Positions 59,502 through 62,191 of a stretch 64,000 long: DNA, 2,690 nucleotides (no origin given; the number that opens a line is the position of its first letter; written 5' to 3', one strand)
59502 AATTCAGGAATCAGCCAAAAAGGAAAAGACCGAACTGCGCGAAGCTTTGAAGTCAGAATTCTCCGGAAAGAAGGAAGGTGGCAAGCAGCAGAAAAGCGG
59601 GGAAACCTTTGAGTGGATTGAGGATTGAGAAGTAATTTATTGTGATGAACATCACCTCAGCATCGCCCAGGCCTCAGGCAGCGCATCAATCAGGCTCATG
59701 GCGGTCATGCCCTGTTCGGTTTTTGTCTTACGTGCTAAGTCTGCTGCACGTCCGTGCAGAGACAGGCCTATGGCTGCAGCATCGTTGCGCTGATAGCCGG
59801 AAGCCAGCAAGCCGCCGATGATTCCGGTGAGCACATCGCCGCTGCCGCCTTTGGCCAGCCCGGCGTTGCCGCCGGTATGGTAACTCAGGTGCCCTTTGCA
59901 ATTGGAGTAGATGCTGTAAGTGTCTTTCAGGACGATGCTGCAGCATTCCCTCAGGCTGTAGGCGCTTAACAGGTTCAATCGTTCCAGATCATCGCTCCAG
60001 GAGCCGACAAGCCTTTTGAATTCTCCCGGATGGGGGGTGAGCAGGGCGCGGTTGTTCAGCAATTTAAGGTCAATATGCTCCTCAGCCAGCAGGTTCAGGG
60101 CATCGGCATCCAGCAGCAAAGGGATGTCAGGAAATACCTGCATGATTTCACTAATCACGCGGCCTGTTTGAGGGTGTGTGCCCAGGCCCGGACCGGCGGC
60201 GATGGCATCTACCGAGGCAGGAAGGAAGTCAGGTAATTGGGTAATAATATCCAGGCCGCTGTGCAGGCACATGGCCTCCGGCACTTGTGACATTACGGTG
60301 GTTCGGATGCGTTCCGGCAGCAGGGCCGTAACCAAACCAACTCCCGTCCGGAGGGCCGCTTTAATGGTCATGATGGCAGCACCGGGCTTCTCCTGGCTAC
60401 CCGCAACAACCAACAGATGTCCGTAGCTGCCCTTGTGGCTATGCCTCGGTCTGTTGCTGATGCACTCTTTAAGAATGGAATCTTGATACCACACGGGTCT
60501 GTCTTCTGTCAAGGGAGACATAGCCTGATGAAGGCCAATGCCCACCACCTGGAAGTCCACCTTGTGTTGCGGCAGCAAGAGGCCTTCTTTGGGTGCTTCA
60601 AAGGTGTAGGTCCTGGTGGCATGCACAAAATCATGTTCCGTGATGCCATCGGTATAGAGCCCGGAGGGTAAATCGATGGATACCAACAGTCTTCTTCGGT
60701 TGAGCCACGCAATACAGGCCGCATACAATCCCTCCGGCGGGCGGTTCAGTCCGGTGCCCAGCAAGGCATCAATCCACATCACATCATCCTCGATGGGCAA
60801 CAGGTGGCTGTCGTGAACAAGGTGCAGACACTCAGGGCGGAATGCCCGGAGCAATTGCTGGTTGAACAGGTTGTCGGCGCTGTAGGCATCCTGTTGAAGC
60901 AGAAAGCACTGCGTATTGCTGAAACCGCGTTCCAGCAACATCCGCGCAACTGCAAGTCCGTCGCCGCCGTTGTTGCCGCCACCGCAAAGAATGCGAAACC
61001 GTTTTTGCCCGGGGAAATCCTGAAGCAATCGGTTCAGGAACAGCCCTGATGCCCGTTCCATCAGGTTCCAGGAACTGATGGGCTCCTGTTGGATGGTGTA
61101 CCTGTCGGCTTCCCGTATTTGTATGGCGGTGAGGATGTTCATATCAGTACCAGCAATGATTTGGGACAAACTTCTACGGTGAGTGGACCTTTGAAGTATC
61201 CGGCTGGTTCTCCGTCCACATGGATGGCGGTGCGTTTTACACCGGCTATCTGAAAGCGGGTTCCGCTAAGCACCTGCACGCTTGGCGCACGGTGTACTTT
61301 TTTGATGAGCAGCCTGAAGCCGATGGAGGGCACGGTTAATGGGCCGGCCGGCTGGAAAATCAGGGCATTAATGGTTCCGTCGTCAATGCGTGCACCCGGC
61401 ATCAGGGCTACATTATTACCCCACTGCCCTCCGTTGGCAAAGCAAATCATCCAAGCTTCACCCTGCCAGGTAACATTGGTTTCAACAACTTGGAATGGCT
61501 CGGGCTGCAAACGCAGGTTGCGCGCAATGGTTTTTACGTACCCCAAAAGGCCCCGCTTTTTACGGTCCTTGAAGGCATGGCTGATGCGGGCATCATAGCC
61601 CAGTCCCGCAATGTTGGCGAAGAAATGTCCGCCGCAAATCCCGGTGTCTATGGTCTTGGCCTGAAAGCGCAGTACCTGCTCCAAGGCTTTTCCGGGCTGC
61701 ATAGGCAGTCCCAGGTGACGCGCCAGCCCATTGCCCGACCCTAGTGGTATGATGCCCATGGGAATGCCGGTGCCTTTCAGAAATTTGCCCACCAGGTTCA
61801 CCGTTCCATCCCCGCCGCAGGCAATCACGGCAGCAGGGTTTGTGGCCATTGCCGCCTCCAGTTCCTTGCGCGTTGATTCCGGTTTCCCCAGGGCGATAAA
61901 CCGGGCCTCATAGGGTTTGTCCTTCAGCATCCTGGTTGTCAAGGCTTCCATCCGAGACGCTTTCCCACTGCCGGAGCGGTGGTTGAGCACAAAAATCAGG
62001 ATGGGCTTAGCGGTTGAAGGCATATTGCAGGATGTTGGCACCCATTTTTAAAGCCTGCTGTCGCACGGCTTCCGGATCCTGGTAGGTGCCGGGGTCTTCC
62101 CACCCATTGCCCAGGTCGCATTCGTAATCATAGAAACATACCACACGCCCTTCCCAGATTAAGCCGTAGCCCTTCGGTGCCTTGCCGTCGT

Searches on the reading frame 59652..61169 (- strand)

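Call 75: search_protein_families(library=pfam, proteins=[window:59652-61169:-], max_evalue=0.00001)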
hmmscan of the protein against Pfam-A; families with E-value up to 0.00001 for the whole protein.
window:59652-61169:- (505 aa): 2 families
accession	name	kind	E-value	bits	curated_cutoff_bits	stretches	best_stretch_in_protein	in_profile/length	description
PF01256.23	Carb_kinase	-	1.6e-49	169.1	27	1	252-498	1-241/242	NAD(P)H-hydrate dehydratase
PF03853.21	YjeF_N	-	7.4e-31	107.8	24.9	1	35-196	3-169/169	YjeF-related protein N-terminus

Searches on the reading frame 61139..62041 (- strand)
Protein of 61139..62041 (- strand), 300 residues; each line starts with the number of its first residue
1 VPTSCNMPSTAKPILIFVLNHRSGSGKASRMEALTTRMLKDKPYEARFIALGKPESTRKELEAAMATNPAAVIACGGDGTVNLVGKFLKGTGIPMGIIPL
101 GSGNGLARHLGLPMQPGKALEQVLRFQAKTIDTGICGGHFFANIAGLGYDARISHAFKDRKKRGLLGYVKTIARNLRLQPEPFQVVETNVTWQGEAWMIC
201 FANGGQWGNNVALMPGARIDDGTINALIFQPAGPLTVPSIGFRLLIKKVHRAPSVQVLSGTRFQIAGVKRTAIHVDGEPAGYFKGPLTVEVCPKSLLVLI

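Call 75: search_protein_families(library=pfam, proteins=[window:61139-62041:-], max_evalue=0.00001)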
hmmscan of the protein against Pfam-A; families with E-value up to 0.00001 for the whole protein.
window:61139-62041:- (300 aa): 2 families
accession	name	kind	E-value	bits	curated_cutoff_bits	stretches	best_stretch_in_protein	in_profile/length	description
PF00781.29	DAGK_cat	-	2.7e-26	92.1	23.6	1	15-134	2-123/125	Diacylglycerol kinase catalytic domain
PF19279.4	YegS_C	-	5.4e-15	55.9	27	1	147-299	5-157/158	YegS C-terminal NAD kinase beta sandwich-like domain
